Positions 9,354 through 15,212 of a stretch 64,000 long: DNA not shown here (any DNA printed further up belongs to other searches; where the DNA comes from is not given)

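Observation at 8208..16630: Complete lysis cassette coupled to a signal-less giant protein: phage 3' module or type-10-secretion-like release system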

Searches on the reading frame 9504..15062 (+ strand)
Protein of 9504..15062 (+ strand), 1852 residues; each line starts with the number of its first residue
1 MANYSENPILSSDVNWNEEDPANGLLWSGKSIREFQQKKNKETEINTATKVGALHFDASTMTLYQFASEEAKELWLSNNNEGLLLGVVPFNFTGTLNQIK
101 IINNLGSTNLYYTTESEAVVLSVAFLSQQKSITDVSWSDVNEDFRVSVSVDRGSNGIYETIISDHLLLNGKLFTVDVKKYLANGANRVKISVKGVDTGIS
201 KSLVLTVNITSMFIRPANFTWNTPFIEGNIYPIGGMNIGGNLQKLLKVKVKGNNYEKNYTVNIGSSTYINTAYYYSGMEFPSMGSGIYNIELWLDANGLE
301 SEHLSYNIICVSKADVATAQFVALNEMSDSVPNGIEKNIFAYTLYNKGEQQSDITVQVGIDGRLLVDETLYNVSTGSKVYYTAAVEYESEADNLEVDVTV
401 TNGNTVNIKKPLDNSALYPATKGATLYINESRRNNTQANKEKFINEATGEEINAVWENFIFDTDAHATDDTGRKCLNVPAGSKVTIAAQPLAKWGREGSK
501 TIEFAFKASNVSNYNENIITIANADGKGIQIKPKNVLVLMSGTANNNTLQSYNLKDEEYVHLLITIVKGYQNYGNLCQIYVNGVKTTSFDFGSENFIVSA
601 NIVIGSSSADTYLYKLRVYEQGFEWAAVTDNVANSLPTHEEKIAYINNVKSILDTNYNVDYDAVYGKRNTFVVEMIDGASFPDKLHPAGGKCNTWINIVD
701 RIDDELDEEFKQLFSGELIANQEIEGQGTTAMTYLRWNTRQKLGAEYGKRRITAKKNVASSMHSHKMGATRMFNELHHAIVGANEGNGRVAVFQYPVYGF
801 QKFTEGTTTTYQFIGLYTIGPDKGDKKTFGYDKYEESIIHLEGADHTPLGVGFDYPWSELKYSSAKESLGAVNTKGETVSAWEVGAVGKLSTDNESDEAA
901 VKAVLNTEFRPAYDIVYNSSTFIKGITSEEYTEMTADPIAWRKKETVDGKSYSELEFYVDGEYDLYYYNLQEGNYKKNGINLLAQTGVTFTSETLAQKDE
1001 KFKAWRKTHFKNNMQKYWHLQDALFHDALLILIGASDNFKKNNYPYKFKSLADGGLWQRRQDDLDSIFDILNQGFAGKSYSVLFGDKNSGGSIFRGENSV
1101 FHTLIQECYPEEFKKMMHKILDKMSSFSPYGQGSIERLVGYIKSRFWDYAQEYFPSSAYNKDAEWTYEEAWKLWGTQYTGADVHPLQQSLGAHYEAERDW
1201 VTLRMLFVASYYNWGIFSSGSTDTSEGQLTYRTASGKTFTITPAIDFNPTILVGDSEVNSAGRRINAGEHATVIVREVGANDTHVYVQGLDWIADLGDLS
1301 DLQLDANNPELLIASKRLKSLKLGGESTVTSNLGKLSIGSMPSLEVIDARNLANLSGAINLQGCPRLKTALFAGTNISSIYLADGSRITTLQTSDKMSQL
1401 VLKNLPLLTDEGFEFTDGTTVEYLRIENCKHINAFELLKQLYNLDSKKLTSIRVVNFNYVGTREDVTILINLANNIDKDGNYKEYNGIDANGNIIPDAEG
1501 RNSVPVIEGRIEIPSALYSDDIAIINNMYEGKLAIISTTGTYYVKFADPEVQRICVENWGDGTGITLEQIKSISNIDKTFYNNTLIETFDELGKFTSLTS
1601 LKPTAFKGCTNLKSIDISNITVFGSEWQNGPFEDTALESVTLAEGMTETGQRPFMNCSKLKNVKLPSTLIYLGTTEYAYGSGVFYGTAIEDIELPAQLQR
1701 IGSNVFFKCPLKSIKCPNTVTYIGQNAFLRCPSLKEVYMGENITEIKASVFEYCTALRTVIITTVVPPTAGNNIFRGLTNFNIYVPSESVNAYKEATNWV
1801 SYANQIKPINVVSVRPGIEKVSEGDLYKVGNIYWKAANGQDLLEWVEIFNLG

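Call 5: search_protein_families(library=pfam, proteins=[window:9504-15062:+], max_evalue=0.01)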
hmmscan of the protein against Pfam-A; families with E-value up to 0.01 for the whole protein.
window:9504-15062:+ (1852 aa): 2 families
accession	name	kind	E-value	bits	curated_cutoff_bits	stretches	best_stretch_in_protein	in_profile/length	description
PF13306.12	LRR_5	-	3.2e-33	114.8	27.7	2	1680-1784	4-107/127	BspA type Leucine rich repeat region (6 copies)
PF13855.12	LRR_8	-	1.5e-06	28.3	27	0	1596-1619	11-34/61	Leucine rich repeat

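Call 6: search_protein_families(library=phrogs, proteins=[window:9504-15062:+], max_evalue=0.01)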
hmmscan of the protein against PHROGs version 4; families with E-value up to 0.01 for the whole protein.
window:9504-15062:+ (1852 aa): 4 families
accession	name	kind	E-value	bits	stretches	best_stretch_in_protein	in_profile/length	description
phrog_24896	-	unknown function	3.6e-92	310.9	1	96-1050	108-1106/1110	-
phrog_14959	-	unknown function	5.3e-43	147.3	2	997-1567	1468-2023/2494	-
phrog_18805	-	unknown function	1.1e-17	65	2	1681-1762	325-405/457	-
phrog_35892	-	unknown function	1.1e-17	64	1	1596-1767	85-248/1181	-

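Call 7: search_dna_similar(query=window:9504-15062:+, collection=phages, mode=protein, max_rows=30)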
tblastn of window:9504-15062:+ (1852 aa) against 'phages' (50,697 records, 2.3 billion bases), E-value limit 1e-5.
Records with a match: 22; places in all: 31; records where one place covers at least 80% of the query: 2.
Best place of each record, by identity: <60% 22.
By first word of the organism name: Bacteriophage 12; Bacteroides 3; uncultured 2; Ruminococcus 2; phage 1; Caudoviricetes 1; Lachnospiraceae 1.
By host as written in the record: - 15; Bacteroides salyersiae BG8 2; Ruminococcus sp. 2; Bacteroides koreensis HM3 1; Bos mutus 1; Lachnospiraceae 1.
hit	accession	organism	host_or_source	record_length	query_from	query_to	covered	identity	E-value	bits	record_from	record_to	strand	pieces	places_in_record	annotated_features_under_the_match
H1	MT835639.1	Bacteriophage sp.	human fecal samples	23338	94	1806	92%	28.9%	1e-154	647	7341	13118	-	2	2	record has no annotation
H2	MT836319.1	Bacteriophage sp.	human fecal samples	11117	94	1701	87%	28.6%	5e-154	534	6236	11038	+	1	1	record has no annotation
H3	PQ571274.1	Bacteroides phage BS-TP1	Bacteroides salyersiae BG8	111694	121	1474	65%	26.1%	5e-35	267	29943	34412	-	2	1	hypothetical protein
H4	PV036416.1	phage NatCom_3357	human feces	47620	121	1493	66%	23.3%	3e-25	213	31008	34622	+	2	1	hypothetical protein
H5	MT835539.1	Bacteriophage sp.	human fecal samples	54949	1007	1437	23%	26.0%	8e-9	67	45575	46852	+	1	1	record has no annotation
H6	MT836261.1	Bacteriophage sp.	human fecal samples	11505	1007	1428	23%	23.8%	9e-13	80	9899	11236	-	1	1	record has no annotation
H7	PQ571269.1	Bacteroides phage BKO1-TP3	Bacteroides koreensis HM3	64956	1255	1493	13%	31.5%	7e-14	84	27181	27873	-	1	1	hypothetical protein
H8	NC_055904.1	uncultured phage cr273_1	pig feces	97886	1507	1752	13%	29.4%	1e-14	87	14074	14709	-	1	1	hypothetical protein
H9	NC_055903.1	uncultured phage cr272_1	pig feces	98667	1507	1752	13%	29.3%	4e-13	82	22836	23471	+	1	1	hypothetical protein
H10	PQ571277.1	Bacteroides phage BS-TP4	Bacteroides salyersiae BG8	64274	1255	1493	13%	29.4%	4e-13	81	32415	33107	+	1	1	hypothetical protein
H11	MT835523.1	Bacteriophage sp.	human fecal samples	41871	1283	1548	14%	24.5%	9e-13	80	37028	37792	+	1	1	record has no annotation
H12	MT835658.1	Bacteriophage sp.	human fecal samples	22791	1562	1757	11%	30.2%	4e-6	58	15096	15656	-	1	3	record has no annotation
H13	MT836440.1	Bacteriophage sp.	human fecal samples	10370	1558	1757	11%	28.9%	5e-12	78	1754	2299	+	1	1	record has no annotation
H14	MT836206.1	Bacteriophage sp.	human fecal samples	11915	1605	1772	9%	32.3%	1e-10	73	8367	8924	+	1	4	record has no annotation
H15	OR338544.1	Caudoviricetes sp.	Bos mutus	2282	1583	1757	9%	28.2%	2e-6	59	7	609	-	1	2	hypothetical protein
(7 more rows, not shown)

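Call 9: find_encoding_contigs(protein=window:9504-15062:+, flank=10000, max_places=10)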
Protein window:9504-15062:+ (1852 aa): no gene with exactly this product is on record in the collection.

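Call 10: get_annotated_region(hit=H3, flank=15000)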
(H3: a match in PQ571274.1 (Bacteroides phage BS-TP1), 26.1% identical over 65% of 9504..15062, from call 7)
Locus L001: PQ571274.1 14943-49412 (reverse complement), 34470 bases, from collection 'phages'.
description: Bacteroides phage BS-TP1, complete genome.
organism: Bacteroides phage BS-TP1 (NCBI taxid 3385221)
taxonomy: Viruses
host: Bacteroides salyersiae BG8; source: sewage from septic tank; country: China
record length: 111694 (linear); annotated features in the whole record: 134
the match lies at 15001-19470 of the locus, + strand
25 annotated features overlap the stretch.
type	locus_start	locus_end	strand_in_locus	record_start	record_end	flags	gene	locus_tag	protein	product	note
CDS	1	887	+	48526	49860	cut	-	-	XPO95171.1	DarB-like antirestriction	BS-TP1_gp38; BS-TP1_gp38; Annot2=(hmm profile search-phrog [Rank2]) phrog_907 tail sheath;Annot3=(structure ...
CDS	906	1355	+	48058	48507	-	-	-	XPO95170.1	portal protein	BS-TP1_gp37; BS-TP1_gp37; Annot2=(structure alignment-afuniprot50) AF-A0A220MJ28-F1-model_v4 ...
CDS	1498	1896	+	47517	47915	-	-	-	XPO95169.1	hypothetical protein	BS-TP1_gp36; BS-TP1_gp36; None; Contig78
CDS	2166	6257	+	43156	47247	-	-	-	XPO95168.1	tail length tape measure protein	BS-TP1_gp35; BS-TP1_gp35; None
CDS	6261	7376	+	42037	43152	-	-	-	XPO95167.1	baseplate hub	BS-TP1_gp34; BS-TP1_gp34; None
CDS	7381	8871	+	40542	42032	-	-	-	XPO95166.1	baseplate hub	BS-TP1_gp33; BS-TP1_gp33; Annot2=(structure alignment-afuniprot50) AF-A0A6V6Z0J5-F1-model_v4 Late control ...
CDS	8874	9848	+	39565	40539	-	-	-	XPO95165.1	hypothetical protein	BS-TP1_gp32; BS-TP1_gp32; None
CDS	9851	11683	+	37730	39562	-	-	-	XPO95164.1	tail fiber protein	BS-TP1_gp31; BS-TP1_gp31; None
CDS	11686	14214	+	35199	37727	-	-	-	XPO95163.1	hypothetical protein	BS-TP1_gp30; BS-TP1_gp30; None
CDS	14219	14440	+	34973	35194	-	-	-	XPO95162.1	hypothetical protein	BS-TP1_gp29; BS-TP1_gp29; None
CDS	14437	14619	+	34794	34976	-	-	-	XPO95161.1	hypothetical protein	BS-TP1_gp28; BS-TP1_gp28; None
CDS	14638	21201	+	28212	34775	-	-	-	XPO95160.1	hypothetical protein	BS-TP1_gp27; BS-TP1_gp27; None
CDS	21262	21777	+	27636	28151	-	-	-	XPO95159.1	Four helix bundle protein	BS-TP1_gp26; BS-TP1_gp26; Annot2=(structure alignment-afuniprot50) AF-A0A0G2A2E3-F1-model_v4 S23 ribosomal ...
CDS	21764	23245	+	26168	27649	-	-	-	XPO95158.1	reverse transcriptase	BS-TP1_gp25; BS-TP1_gp25; Annot2=(structure alignment-afuniprot50) AF-A0A4S1ZHV3-F1-model_v4 RNA-directed DNA ...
CDS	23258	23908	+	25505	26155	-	-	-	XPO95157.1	DUF4376 domain-containing protein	BS-TP1_gp24; BS-TP1_gp24; Annot2=(structure alignment-afuniprot50) AF-Q2LQT3-F1-model_v4 Hypothetical cytosolic ...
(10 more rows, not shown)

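Call 12: get_annotated_region(hit=H4, flank=15000)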
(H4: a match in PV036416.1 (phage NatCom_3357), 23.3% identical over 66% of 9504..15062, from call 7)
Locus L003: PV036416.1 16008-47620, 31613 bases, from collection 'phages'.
description: Phage NatCom_3357, complete genome.
organism: phage NatCom_3357 (NCBI taxid 3403547)
taxonomy: Viruses; Duplodnaviria; Heunggongvirae; Uroviricota; Caudoviricetes; Ca. Heliusvirales
host: -; source: human feces; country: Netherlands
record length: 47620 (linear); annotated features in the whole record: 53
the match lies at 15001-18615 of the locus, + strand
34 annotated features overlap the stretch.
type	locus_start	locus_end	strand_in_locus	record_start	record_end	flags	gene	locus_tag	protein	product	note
CDS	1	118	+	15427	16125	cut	-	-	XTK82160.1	hypothetical protein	-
CDS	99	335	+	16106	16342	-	-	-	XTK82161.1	hypothetical protein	-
CDS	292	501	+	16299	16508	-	-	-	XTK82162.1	hypothetical protein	-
CDS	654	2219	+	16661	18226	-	-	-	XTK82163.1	terminase large subunit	-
CDS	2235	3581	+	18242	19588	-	-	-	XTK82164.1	portal protein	-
CDS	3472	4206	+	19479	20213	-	-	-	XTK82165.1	hypothetical protein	-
CDS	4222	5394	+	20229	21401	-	-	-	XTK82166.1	hypothetical protein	-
CDS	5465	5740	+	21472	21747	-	-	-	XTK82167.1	hypothetical protein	-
CDS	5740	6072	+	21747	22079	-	-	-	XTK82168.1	head closure Hc1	-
CDS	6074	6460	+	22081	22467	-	-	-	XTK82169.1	hypothetical protein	-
CDS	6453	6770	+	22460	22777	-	-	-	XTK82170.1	tail terminator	-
CDS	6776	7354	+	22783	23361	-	-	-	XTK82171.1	major tail protein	-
CDS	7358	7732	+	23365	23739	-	-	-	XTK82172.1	hypothetical protein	-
CDS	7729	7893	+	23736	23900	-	-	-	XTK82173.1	hypothetical protein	-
CDS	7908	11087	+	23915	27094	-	-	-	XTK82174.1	tail length tape measure protein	-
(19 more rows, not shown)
